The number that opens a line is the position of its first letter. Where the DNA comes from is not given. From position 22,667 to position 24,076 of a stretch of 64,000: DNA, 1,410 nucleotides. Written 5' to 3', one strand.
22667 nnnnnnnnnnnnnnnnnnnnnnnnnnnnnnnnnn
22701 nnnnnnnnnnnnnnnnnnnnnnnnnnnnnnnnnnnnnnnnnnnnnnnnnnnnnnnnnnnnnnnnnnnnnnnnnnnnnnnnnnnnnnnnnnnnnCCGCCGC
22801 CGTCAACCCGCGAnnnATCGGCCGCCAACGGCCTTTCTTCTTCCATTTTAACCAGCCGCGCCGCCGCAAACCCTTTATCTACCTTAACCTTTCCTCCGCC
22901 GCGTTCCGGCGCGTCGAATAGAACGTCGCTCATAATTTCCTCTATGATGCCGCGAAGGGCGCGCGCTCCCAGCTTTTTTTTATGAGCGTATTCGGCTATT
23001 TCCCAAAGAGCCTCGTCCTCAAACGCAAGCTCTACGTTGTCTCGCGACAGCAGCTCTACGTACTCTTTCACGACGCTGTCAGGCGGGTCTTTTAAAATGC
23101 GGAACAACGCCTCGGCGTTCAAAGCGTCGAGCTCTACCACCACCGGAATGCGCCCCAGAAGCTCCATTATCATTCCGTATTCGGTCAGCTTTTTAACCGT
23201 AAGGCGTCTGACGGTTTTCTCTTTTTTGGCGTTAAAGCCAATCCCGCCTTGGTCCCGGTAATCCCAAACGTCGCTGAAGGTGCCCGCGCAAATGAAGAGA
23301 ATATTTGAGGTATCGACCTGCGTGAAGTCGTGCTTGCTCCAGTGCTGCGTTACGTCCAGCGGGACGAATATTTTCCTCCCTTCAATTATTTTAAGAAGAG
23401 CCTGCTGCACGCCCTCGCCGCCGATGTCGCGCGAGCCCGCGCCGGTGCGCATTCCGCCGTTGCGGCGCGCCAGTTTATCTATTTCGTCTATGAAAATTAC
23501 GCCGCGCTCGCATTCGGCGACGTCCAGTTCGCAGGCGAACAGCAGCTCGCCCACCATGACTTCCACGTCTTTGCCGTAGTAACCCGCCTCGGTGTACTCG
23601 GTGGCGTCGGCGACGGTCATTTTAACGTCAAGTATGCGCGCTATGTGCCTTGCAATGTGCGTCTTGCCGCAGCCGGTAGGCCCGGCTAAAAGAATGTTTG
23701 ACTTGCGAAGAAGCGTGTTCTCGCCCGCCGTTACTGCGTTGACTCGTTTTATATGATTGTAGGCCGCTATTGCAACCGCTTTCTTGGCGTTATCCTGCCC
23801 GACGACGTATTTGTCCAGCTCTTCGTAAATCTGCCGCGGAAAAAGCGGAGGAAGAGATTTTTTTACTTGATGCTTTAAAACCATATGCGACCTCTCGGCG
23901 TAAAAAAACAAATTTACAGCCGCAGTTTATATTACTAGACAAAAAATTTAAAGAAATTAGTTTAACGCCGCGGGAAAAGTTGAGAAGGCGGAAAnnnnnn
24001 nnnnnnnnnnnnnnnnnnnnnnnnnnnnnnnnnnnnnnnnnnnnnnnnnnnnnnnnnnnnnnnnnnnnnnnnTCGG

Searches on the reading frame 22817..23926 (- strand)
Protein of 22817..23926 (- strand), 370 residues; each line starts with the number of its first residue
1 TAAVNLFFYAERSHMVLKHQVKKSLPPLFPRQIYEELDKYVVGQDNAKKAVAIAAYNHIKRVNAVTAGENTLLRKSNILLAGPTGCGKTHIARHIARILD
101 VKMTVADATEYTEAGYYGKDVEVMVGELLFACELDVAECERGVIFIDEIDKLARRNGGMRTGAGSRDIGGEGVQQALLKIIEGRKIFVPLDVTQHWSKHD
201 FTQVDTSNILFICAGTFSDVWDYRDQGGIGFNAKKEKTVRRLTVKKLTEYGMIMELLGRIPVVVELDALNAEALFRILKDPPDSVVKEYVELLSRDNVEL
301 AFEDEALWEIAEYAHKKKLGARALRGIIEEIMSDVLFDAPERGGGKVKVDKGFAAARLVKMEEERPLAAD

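Call 44: search_protein_families(library=pfam, proteins=[window:22817-23926:-], max_evalue=0.00001)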
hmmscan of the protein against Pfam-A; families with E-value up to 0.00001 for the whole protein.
window:22817-23926:- (370 aa): 6 families
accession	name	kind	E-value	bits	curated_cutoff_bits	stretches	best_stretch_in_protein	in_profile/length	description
PF07724.20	AAA_2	-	2e-28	100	27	1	75-262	3-165/166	AAA domain (Cdc48 subfamily)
PF00004.35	AAA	-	9.1e-14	52.5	21.2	1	78-219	1-112/131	ATPase family associated with various cellular activities (AAA)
PF10431.15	ClpB_D2-small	-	1.1e-08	35.4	21.9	1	272-343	4-71/81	C-terminal, D2-small domain, of ClpB protein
PF00493.29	MCM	-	2.1e-06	27.5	23.3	1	32-154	17-135/224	MCM P-loop domain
PF07728.20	AAA_5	-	2.9e-06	27.7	22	0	77-153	1-79/139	AAA domain (dynein-related subfamily)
PF01078.27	Mg_chelatase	-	8.3e-06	25.8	20.3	0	75-112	22-58/207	Magnesium chelatase, subunit ChlI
